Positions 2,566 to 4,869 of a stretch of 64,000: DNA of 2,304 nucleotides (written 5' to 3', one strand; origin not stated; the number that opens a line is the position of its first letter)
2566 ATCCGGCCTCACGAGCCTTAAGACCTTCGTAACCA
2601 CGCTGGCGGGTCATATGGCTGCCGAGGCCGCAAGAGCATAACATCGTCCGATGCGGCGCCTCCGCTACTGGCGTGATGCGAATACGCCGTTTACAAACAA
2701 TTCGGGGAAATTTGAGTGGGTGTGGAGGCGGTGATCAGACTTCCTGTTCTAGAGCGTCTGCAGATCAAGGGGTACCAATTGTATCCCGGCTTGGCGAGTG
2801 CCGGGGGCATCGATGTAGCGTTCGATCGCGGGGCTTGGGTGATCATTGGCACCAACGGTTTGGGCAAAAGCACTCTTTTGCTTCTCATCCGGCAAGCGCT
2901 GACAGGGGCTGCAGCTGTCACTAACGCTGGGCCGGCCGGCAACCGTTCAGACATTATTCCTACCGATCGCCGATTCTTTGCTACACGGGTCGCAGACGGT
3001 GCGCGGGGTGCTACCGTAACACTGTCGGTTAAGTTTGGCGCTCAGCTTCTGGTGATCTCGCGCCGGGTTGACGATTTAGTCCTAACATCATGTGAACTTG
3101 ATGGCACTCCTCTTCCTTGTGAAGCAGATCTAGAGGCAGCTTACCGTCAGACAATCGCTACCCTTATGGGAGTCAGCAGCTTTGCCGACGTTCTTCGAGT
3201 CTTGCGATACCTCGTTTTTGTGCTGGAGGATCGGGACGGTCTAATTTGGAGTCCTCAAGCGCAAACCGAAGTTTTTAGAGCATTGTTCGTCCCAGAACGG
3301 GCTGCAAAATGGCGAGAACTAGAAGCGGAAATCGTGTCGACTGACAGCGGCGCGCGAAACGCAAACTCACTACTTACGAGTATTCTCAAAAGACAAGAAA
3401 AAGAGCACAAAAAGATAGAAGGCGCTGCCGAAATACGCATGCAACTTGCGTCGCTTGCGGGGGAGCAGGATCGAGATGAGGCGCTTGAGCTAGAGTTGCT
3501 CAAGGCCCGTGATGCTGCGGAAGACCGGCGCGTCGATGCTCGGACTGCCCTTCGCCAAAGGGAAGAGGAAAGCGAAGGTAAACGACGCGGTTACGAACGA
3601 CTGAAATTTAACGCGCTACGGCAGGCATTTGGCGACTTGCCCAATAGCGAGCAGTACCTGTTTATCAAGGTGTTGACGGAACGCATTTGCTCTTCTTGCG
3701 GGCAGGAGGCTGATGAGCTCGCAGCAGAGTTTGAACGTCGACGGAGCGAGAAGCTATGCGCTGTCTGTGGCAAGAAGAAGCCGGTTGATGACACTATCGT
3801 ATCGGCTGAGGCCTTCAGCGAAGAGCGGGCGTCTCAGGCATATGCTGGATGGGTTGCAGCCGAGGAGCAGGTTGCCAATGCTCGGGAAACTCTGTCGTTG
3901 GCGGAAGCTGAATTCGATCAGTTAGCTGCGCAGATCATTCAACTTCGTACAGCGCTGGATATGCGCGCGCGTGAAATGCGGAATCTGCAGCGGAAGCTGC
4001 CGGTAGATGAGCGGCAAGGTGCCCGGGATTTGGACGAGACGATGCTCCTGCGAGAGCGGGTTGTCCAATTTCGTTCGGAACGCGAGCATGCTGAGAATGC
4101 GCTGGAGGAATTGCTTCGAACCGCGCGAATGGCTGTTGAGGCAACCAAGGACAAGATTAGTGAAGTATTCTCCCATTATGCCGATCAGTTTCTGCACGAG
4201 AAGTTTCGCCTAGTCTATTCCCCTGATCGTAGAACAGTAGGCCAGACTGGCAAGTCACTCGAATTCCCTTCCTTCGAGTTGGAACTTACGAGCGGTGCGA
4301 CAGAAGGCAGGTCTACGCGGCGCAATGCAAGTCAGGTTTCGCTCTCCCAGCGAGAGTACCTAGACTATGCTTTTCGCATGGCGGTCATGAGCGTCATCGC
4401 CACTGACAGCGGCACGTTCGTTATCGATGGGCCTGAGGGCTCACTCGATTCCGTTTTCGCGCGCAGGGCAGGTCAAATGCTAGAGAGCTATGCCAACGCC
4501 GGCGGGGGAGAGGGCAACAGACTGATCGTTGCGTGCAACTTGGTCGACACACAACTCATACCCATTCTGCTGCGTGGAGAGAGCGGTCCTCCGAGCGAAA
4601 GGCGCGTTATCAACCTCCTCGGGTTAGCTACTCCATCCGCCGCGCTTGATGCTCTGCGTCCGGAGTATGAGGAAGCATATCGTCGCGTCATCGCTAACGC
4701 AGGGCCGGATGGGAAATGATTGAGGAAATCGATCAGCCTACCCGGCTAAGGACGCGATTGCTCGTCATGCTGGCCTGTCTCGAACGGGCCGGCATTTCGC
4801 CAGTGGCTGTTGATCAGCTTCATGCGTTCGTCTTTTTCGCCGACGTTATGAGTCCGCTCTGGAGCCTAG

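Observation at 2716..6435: Translationally coupled ATPase / middle protein / PD-(D/E)xK nuclease operon: candidate non-canonical Lamassu- or ABC-3C-like defence system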

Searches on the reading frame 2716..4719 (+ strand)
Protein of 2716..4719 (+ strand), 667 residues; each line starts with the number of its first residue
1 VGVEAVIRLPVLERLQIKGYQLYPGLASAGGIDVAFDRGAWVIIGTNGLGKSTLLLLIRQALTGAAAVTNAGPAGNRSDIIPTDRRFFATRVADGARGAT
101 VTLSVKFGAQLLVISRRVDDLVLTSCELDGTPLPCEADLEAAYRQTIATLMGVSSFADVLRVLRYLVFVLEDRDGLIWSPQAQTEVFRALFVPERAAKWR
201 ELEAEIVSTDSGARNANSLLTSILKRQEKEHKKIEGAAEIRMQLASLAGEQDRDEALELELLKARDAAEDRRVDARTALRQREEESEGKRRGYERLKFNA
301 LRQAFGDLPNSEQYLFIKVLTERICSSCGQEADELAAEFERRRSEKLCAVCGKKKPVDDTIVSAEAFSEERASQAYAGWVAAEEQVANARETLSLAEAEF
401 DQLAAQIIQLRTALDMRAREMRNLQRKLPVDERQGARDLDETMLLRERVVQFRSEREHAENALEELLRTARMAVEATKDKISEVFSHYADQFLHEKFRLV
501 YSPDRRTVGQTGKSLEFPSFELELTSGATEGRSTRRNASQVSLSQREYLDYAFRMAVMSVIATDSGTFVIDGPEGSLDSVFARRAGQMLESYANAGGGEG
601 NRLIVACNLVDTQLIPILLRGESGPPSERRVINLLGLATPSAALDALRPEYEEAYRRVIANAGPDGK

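Call 3: search_protein_families(library=pfam, proteins=[window:2716-4719:+], max_evalue=0.1)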
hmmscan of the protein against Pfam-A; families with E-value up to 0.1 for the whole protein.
window:2716-4719:+ (667 aa): 6 families
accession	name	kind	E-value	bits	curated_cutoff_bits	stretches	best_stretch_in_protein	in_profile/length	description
PF13476.12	AAA_23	-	3.6e-05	24.9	27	1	14-266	1-157/201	AAA domain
PF00005.33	ABC_tran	-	0.00086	20.4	25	1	40-63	13-36/137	ABC transporter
PF13555.12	AAA_29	-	0.0089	16.2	27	1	33-66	16-50/61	P-loop containing region of AAA domain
PF02463.25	SMC_N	-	0.055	13.3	40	0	12-62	2-48/220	RecF/RecN/SMC N terminal domain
PF13191.12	AAA_16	-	0.078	13.9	32.6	1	40-191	26-156/167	AAA ATPase domain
PF14149.11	YhfH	-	0.085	13.2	27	0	337-354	5-22/37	YhfH-like protein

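Call 4: search_protein_families(library=padloc, proteins=[window:2716-4719:+], max_evalue=0.1)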
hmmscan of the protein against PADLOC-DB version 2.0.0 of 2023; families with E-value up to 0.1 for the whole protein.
window:2716-4719:+ (667 aa): 25 families
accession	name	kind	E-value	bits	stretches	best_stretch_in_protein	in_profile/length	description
PDLC04135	mad3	-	3e-12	44.8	1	12-594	2-313/374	mads_3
PDLC03859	LmuB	-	4.3e-09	34.1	2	210-504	199-487/611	-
PDLC03864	LmuB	-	2.7e-07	27.5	2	33-67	67-102/657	-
PDLC00290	PtuA1|PtuA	-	0.001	16.5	1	32-65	17-49/414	AAA ATPase domain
PDLC00299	PtuA1|PtuA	-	0.0015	15.6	1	32-63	69-100/535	AAA ATPase domain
PDLC02980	AriA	-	0.002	16.1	1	42-81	3-45/304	-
PDLC00091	GajA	-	0.0024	14.8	1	12-65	3-51/627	AAA ATPase domain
PDLC00271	PtuA1|PtuA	-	0.0039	14.8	1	32-70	17-55/421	AAA ATPase domain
PDLC02913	ATPase_I-A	-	0.0042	14.3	1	32-63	68-99/508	-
PDLC00279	PtuA1|PtuA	-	0.0044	14.2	1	31-65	19-53/416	AAA ATPase domain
PDLC00278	PtuA1|PtuA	-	0.005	14.2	1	13-93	4-76/436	AAA ATPase domain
PDLC04140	mad8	-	0.008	13.7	1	37-65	26-54/314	mads_8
PDLC00298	PtuA1|PtuA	-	0.011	12.9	1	31-94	16-76/423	AAA ATPase domain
PDLC02981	AriAB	-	0.021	11.5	1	33-62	18-47/694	-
PDLC00102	GajA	-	0.022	11.2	1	13-65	4-50/532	AAA ATPase domain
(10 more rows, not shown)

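Call 5: search_protein_families(library=ncbifam, proteins=[window:2716-4719:+], max_evalue=0.1)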
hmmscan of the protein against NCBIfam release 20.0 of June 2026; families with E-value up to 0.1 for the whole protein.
window:2716-4719:+ (667 aa): 16 families
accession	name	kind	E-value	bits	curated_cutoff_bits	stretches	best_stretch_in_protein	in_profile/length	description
TIGR01166.1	cbiO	subfamily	0.00081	18.9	211.8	0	31-62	10-42/190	cobalt ABC transporter, ATP-binding protein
NF041760.1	PtuA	equivalog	0.0031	16.5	500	1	32-63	66-97/524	retron Ec78 anti-phage system effector ATPase PtuA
NF000355.4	ribo_prot_ABC_F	equivalog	0.0084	15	380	1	43-62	33-363/499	ribosomal protection-like ABC-F family protein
NF010068.0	PRK13548.1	equivalog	0.012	14.7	261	1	32-63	24-56/261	heme ABC transporter ATP-binding protein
TIGR03873.1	F420-0_ABC_ATP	hypoth_equivalog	0.015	14.6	372.4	1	31-93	19-78/256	putative F420-0 ABC transporter ATP-binding protein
NF000168.2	ABCF_Msr_all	exception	0.017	13.8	680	0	42-65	35-58/487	Msr family ABC-F type ribosomal protection protein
NF040873.1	AztA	equivalog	0.019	14.5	220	0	30-59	9-39/191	zinc ABC transporter ATP-binding protein AztA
TIGR04521.1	ECF_ATPase_2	equivalog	0.026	13.6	330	0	33-58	25-51/279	energy-coupling factor transporter ATPase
TIGR04520.1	ECF_ATPase_1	equivalog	0.032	13.6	315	0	31-62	20-52/269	energy-coupling factor transporter ATPase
TIGR03751.1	conj_TIGR03751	hypoth_equivalog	0.052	14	77.7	0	264-316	37-89/124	TIGR03751 family conjugal transfer lipoprotein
TIGR02673.1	FtsE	equivalog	0.053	13.2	264.85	0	32-64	21-54/214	cell division ATP-binding protein FtsE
NF041035.1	Rad50_Halo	equivalog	0.057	11.7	1000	1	32-69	17-54/883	DNA double-strand break repair ATPase Rad50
NF049857.1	InaC_CT813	equivalog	0.069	13.1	200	0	382-480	139-230/241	inclusion membrane protein InaC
NF045998.1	cleave_ABC_plasm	equivalog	0.069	11.4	500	1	42-62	497-517/673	Mbov_0121 family peptidase domain-containing ABC transporter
TIGR03608.1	L_ocin_972_ABC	subfamily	0.07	12.6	254.85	0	34-58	19-44/206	putative bacteriocin export ABC transporter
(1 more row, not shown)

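Call 20: search_solved_structures(query=window:2716-4719:+, max_evalue=1)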
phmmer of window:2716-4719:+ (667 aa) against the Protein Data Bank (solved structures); distinct sequences matched with E-value up to 1: 5.
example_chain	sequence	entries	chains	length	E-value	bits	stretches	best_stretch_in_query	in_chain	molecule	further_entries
4hlu_D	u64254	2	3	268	0.0017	20.5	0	32-111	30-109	Energy-coupling factor transporter ATP-binding protein EcfA | Energy-coupling factor transporter ATP-binding protein EcfA1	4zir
1xew_X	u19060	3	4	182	0.19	13.7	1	9-67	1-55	SMC protein | Chromosome segregation protein smc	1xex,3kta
5dac_A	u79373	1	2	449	0.43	12.5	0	33-66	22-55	Putative uncharacterized protein,Putative uncharacterized protein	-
5da9_A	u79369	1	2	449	0.43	12.5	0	33-66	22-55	Putative uncharacterized protein,Putative uncharacterized protein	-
4i99_A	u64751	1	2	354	0.54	12.2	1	9-67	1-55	Chromosome partition protein Smc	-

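Call 28: find_homologous_proteins(query=window:2716-4719:+)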
Query window:2716-4719:+ (667 aa): 12 proteins with E <= 0.001 among 8000 candidates.
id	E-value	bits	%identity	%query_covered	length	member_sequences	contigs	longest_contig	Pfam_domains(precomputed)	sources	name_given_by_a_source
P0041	0.0e+0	1435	100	100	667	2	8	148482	-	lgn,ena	-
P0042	7.5e-230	783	55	99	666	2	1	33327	-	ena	-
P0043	2.8e-227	774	55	99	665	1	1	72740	-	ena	-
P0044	1.5e-212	726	55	97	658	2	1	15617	PF13476.13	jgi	jgi:hypothetical protein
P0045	2.2e-158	547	42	98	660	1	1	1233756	-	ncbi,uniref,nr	ncbi:seryl-tRNA synthetase [Azospirillum fermentarium]|uniref:hypothetical protein n=1 Tax=Azospiril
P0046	5.9e-140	486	39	98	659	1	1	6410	-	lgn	-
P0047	1.5e-81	293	30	99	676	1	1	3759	-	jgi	jgi:hypothetical protein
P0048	1.8e-81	293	32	97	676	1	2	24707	PF13476.13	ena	-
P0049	3.8e-81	292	32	97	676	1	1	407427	-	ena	-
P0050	8.6e-80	287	30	97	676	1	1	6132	-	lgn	-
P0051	3.6e-79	285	30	97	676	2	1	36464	-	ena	-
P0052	1.1e-72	264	31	97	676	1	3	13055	PF13476.13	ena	-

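Call 51: search_solved_structures(query=A3, max_evalue=1)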
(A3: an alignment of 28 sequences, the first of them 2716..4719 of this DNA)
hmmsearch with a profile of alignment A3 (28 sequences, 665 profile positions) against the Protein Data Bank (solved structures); distinct sequences matched with E-value up to 1: 288 (the best 60 are shown).
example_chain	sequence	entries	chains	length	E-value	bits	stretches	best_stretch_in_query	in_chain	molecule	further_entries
5ko2_A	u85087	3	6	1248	0.00011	24.1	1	18-56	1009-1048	Multidrug resistance protein 1A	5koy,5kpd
6q81_A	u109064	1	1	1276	0.00011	24.1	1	18-56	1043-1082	P-glycoprotein (ABCB1)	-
6ujs_A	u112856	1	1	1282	0.00011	24.1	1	18-56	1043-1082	ATP-dependent translocase ABCB1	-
6ujt_A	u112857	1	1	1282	0.00011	24.1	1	18-56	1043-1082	ATP-dependent translocase ABCB1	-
4m1m_A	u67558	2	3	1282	0.00011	24.1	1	18-56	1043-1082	Multidrug resistance protein 1A | ATP-dependent translocase ABCB1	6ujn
6ujw_A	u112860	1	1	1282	0.00011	24.1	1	18-56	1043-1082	ATP-dependent translocase ABCB1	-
6ujr_A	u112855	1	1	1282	0.00011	24.1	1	18-56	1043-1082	ATP-dependent translocase ABCB1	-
4m2s_A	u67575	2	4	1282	0.00011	24.1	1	18-56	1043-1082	Multidrug resistance protein 1A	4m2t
4q9h_A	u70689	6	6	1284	0.00012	24.1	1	18-56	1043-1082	Multidrug resistance protein 1A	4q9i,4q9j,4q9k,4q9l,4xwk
5kpi_A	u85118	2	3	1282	0.00012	24.1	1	18-56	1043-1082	Multidrug resistance protein 1A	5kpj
3g5u_A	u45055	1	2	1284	0.00012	24.1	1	18-56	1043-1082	Multidrug resistance protein 1a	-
3g60_A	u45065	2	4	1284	0.00012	24.1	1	18-56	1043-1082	Multidrug resistance protein 1a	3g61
4lsg_A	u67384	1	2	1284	0.00012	24.1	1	18-56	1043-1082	Multidrug resistance protein 1A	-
6ujp_A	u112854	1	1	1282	0.00012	24.1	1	18-56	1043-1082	ATP-dependent translocase ABCB1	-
4ksb_A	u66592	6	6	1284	0.00012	24.1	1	18-56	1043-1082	Multidrug resistance protein 1A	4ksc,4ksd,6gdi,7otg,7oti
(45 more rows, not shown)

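Call 85: search_protein_families(library=padloc, alignment_id=A3, max_evalue=0.001)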
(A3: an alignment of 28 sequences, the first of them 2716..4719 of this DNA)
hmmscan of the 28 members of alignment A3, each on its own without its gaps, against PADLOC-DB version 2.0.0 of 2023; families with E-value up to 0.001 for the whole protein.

A. member 1, window:2716-4719:+ (667 aa): 3 families
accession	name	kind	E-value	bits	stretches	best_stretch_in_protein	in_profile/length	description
PDLC04135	mad3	-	3e-12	44.8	1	12-594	2-313/374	mads_3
PDLC03859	LmuB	-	4.3e-09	34.1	1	210-504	199-487/611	-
PDLC03864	LmuB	-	2.7e-07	27.5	0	33-67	67-102/657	-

B. families by the number of members that match (of 28 scanned): 49 families (the first 25 are shown)
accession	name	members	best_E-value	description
PDLC03859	LmuB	28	1.8e-22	-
PDLC04135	mad3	24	3e-12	mads_3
PDLC03863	LmuB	21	6.6e-14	-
PDLC03860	LmuB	15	5.7e-09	-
PDLC04140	mad8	15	5.3e-06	mads_8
PDLC03864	LmuB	12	1.5e-13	-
PDLC03868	LmuB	11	1.8e-06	-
PDLC00290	PtuA1|PtuA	10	6.8e-05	AAA ATPase domain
PDLC04213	HEC-02A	9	2.8e-06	-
PDLC02980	AriA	9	1.4e-05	-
PDLC02747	PbeC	7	2.2e-12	PbeC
PDLC00249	LmuB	7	1.8e-06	AAA ATPase domain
PDLC00096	GajA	7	3.3e-05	AAA ATPase domain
PDLC02914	ATPase-Toprim_I-B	7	4.3e-05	-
PDLC02979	AriA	6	1.7e-05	-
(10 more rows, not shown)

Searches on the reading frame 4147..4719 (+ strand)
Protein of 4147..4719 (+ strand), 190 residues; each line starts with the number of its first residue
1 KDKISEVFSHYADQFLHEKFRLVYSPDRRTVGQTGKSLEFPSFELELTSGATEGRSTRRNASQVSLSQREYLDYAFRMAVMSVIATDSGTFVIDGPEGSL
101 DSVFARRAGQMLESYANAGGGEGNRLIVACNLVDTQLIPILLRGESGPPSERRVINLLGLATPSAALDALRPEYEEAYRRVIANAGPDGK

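Call 73: search_solved_structures(query=A5, max_evalue=10, show_alignments=2)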
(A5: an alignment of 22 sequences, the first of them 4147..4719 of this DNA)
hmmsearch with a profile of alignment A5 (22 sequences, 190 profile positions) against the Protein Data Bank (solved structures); distinct sequences matched with E-value up to 10: 2.
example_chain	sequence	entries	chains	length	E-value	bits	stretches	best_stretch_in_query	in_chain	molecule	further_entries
1l2t_A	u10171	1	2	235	0.94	12.1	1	79-140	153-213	Hypothetical ABC transporter ATP-binding protein MJ0796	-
1f3o_A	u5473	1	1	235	1.2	11.8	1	79-140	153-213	HYPOTHETICAL ABC TRANSPORTER ATP-BINDING PROTEIN MJ0796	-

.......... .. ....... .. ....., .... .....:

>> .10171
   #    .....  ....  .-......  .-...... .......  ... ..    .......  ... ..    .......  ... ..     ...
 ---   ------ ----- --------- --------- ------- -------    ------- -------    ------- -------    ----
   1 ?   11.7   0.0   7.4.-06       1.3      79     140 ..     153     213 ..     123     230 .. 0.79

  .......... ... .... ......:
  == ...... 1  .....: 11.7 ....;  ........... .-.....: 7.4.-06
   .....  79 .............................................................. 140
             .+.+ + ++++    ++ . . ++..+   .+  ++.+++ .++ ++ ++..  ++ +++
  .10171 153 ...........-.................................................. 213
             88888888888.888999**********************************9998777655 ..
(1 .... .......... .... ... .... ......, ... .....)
